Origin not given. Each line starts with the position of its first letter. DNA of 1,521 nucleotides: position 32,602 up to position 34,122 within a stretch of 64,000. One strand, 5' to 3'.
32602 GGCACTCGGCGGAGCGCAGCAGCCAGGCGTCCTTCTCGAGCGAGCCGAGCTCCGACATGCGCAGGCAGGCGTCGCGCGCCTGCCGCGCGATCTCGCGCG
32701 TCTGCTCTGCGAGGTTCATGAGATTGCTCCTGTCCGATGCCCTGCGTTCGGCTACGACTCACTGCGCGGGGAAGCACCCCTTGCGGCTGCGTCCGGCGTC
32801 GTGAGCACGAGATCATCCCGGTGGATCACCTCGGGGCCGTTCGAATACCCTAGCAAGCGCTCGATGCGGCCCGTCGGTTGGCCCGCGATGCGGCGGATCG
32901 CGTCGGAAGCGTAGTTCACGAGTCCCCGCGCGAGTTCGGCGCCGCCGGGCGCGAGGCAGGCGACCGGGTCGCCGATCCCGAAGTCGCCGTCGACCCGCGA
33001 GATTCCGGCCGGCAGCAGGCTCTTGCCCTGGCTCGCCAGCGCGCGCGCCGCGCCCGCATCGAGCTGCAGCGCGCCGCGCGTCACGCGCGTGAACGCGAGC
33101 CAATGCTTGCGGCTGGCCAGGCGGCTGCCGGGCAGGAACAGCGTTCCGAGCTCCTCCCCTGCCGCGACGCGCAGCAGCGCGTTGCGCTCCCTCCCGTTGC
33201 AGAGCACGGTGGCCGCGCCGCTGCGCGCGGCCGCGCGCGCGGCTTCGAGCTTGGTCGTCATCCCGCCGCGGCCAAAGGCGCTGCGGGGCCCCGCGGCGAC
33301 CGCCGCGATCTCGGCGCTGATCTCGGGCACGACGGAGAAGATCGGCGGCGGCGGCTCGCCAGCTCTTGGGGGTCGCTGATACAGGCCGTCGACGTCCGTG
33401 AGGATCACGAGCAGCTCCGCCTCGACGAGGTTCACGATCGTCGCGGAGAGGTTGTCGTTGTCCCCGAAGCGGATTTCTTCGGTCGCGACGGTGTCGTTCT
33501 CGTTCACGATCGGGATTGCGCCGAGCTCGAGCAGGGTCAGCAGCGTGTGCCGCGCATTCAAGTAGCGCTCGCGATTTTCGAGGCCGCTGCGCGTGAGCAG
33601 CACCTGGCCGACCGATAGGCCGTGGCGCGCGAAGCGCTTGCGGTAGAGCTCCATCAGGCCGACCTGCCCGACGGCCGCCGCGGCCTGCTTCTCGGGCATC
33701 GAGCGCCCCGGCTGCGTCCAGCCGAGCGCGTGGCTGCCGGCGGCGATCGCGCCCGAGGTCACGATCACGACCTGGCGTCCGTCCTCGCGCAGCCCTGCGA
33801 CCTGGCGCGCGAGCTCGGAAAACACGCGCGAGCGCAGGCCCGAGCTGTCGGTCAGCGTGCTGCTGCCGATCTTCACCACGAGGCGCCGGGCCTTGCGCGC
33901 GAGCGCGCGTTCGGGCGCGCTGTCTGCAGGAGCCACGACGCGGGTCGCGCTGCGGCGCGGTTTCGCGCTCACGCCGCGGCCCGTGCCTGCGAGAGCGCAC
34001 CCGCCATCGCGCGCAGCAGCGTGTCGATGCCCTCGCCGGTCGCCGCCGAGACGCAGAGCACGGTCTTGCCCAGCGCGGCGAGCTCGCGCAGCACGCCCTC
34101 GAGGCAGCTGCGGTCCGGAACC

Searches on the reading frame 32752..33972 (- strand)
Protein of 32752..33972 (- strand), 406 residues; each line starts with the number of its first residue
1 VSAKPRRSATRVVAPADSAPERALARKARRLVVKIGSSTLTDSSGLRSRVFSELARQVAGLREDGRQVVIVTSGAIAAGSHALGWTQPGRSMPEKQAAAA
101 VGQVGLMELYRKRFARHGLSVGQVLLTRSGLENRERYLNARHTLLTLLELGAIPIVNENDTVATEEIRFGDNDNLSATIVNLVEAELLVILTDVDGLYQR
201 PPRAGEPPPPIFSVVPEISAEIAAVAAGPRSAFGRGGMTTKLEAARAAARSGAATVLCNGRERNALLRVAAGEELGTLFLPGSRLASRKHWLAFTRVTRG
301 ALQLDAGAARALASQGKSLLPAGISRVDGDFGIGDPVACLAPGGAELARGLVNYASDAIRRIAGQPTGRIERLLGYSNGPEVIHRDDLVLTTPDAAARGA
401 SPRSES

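Call 82: find_homologous_proteins(query=window:32752-33972:-, max_evalue=1e-80)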
Query window:32752-33972:- (406 aa): 6860 proteins with E <= 1e-80 among 8000 candidates; the best 120 are listed.
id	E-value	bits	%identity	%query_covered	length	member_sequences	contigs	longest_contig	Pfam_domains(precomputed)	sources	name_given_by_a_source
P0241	2.4e-253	858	100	100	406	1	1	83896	PF00696.34,PF01472.27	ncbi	-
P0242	2.3e-237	805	95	100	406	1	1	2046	PF00696.34,PF01472.27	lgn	-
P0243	4.7e-201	686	85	93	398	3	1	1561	PF00696.34,PF01472.27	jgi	jgi:glutamate 5-kinase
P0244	7.2e-198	675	81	97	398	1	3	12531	PF00696.34,PF01472.27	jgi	jgi:glutamate 5-kinase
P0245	5.0e-195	666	80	97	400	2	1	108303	PF00696.34,PF01472.27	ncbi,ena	-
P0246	1.1e-167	576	74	93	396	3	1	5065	PF00696.34,PF01472.27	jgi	jgi:glutamate 5-kinase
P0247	1.5e-165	569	71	92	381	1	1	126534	PF00696.34,PF01472.27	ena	-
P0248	2.9e-164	565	72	92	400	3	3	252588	PF00696.34,PF01472.27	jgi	jgi:glutamate 5-kinase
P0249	3.3e-164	564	72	92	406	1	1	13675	PF00696.34,PF01472.27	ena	-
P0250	3.8e-164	564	71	90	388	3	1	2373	PF00696.34,PF01472.27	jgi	jgi:glutamate 5-kinase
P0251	1.9e-163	562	70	90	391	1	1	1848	PF00696.34,PF01472.27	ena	-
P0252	2.2e-163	562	71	89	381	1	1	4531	PF00696.34,PF01472.27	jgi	jgi:glutamate 5-kinase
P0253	2.2e-163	562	71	93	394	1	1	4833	PF00696.34,PF01472.27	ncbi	-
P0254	2.2e-163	562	70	93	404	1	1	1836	PF00696.34,PF01472.27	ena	-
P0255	2.9e-163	561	70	90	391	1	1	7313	PF00696.34,PF01472.27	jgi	-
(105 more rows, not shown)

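Call 84: find_encoding_contigs(protein=P0242, flank=1500, max_places=2)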
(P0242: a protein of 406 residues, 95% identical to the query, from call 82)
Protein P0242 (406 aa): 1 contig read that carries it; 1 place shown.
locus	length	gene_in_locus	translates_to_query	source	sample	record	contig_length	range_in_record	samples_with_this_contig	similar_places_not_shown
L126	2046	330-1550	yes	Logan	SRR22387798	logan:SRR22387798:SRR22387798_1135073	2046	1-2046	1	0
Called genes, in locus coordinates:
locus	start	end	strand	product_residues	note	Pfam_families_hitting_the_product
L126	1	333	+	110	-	?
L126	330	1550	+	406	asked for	PF00696:AA_kinase, PF01472:PUA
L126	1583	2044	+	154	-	?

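Call 85: find_encoding_contigs(protein=P0244, flank=6000, max_places=2)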
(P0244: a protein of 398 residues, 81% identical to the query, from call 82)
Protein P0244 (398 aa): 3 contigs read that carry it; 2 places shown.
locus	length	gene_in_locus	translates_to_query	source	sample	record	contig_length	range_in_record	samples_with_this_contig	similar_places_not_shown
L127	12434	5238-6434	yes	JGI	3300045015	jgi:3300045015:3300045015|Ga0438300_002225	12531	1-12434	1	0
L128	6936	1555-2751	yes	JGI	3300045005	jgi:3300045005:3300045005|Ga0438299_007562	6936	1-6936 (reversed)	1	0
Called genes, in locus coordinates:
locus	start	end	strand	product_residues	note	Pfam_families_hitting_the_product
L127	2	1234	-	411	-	?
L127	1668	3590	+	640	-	PF10150:RNase_E_G, PF20833:RNase_E_G_Thio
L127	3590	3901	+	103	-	PF00829:Ribosomal_L21p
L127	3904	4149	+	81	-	PF01016:Ribosomal_L27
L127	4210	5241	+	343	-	PF01018:GTP1_OBG, PF03193:RsgA_GTPase (faint), PF01926:MMR_HSR1, PF02421:FeoB_N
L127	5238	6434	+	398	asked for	PF00696:AA_kinase, PF01472:PUA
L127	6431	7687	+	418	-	PF00171:Aldedh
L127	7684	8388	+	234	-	PF01467:CTP_transf_like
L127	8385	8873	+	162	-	PF02410:RsfS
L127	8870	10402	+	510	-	PF01676:Metalloenzyme, PF06415:iPGM_N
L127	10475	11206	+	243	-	PF00156:Pribosyltran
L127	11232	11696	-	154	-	PF00903:Glyoxalase (weak), PF13669:Glyoxalase_4 (weak)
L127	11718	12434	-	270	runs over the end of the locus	?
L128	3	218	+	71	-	?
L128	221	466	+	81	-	PF01016:Ribosomal_L27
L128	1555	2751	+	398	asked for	PF00696:AA_kinase, PF01472:PUA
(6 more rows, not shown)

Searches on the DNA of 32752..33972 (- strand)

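Call 88: search_with_rna_model(model_id=R1, sources=[L126, L127, L128, L124, L125, L119], max_evalue=0.01)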
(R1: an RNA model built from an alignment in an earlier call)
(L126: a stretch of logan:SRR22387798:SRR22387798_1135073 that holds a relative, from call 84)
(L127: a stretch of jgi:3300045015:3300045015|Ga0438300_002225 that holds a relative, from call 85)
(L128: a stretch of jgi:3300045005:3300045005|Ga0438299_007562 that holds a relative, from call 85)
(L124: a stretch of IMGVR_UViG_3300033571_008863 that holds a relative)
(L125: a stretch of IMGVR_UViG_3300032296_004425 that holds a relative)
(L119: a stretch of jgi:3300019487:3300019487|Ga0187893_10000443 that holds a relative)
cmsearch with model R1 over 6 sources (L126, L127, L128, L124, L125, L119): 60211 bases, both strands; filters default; matches with E-value up to 0.01: 7.
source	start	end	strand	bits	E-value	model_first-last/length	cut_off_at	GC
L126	1518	1568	+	57.6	4.1e-18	1-51/51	no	0.63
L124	339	391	+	41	4.1e-12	1-51/51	no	0.68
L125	4689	4741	-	41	4.1e-12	1-51/51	no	0.68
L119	15074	15150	+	39.8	1.1e-11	1-51/51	no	0.69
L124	313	333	+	25.1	2e-06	19-39/51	no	0.76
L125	4747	4767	-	25.1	2e-06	19-39/51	no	0.76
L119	8680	8717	+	15.5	0.0062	1-51/51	no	0.76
